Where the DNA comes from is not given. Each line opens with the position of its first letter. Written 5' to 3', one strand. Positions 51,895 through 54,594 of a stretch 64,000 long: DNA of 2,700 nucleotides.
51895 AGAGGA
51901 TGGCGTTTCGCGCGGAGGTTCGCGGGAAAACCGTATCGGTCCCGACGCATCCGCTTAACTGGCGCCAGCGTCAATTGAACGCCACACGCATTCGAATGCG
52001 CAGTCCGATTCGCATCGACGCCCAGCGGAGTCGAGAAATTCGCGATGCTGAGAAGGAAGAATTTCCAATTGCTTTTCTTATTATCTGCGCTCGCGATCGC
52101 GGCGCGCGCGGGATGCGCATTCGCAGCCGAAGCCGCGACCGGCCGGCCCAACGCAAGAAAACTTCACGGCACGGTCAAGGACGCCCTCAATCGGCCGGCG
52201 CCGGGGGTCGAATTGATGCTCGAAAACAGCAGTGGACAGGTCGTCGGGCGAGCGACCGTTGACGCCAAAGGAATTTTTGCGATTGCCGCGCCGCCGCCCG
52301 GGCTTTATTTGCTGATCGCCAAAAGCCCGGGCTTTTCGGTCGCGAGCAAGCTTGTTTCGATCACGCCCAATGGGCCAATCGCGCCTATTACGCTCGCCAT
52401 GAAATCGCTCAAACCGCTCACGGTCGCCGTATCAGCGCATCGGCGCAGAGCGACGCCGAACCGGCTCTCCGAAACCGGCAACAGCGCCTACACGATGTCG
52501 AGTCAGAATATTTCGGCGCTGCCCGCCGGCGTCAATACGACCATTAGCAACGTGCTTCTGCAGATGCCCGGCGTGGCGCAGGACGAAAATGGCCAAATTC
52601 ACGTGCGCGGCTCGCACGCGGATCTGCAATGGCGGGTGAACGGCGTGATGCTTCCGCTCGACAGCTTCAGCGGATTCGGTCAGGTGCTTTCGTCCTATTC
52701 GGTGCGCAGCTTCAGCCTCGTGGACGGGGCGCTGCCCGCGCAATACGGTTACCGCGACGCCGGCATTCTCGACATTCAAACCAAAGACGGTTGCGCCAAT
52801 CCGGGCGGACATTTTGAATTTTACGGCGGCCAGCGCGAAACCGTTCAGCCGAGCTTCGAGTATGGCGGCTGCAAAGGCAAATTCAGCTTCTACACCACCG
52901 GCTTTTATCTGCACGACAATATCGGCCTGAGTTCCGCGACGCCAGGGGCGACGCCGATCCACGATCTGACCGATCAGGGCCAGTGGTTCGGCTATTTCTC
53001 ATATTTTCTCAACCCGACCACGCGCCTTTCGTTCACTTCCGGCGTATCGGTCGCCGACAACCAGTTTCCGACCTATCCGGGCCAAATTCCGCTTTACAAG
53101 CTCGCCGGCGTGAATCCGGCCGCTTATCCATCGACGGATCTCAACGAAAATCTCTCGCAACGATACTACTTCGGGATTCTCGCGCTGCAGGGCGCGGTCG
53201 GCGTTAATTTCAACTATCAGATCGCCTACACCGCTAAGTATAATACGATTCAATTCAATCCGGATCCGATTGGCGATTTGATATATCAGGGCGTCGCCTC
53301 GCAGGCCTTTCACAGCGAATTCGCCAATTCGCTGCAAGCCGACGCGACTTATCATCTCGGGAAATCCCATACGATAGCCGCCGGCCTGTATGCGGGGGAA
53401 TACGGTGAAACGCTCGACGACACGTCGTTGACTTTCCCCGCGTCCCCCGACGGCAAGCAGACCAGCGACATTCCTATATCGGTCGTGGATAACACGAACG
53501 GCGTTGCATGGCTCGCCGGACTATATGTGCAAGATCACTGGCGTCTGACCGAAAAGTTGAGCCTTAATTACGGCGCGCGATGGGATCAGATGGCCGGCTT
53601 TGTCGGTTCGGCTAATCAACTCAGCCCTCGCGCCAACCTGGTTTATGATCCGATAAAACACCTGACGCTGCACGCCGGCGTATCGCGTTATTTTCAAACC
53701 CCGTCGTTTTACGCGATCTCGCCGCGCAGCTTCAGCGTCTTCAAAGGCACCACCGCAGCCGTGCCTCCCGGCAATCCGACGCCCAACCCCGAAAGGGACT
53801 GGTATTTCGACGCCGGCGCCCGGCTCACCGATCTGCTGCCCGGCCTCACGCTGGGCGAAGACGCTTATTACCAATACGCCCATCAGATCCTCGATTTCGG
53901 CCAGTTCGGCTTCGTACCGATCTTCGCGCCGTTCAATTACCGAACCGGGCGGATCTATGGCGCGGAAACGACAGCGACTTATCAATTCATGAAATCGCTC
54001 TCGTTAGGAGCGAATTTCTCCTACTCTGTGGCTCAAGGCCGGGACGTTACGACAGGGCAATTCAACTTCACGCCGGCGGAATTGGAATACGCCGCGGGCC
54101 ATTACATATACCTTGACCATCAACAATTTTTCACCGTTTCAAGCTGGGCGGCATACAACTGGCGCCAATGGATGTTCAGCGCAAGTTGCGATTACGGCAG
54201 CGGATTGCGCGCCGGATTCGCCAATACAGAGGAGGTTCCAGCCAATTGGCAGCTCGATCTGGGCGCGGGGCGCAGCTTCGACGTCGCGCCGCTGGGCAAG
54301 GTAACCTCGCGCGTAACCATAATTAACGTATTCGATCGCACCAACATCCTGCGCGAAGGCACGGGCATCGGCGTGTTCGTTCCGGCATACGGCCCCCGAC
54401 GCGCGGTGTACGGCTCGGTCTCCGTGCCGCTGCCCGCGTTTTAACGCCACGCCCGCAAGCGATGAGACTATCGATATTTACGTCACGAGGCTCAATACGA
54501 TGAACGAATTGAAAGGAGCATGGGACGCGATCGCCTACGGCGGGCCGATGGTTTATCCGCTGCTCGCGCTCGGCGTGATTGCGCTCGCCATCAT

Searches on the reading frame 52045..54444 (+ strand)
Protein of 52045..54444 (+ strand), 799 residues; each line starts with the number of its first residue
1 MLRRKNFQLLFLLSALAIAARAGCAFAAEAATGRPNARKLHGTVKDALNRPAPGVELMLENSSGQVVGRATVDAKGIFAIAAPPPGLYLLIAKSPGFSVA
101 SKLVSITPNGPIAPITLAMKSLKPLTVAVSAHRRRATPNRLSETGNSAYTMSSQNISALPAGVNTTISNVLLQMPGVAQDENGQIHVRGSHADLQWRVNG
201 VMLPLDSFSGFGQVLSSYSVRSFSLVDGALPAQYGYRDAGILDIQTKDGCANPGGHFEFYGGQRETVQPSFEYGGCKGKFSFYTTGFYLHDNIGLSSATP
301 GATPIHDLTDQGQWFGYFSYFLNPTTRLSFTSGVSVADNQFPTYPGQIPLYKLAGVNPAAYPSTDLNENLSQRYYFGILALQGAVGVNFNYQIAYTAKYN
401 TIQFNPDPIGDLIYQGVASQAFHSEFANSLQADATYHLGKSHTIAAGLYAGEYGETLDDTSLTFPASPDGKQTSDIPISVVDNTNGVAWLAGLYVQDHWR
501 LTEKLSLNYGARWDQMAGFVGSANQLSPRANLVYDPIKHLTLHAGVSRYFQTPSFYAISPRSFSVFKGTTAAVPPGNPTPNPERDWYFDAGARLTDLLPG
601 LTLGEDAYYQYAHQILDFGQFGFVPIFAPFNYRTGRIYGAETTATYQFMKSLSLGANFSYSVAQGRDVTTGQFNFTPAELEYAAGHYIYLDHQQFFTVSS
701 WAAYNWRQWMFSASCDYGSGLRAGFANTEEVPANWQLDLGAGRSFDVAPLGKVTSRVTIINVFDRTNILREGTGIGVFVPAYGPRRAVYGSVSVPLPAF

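Call 62: search_protein_families(library=pfam, proteins=[window:52045-54444:+], max_evalue=0.00001)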
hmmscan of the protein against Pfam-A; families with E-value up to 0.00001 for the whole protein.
window:52045-54444:+ (799 aa): 3 families
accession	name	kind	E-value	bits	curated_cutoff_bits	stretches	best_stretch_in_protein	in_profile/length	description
PF00593.30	TonB_dep_Rec_b-barrel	-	2.6e-26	93.9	27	1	317-752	21-426/436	TonB dependent receptor-like, beta-barrel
PF13620.12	CarboxypepD_reg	-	3.7e-12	46.8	32.3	1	40-117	2-79/82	Carboxypeptidase regulatory-like domain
PF25183.1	OMP_b-brl_4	-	9.3e-09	34.7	30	1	480-561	357-441/838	Outer membrane beta barrel domain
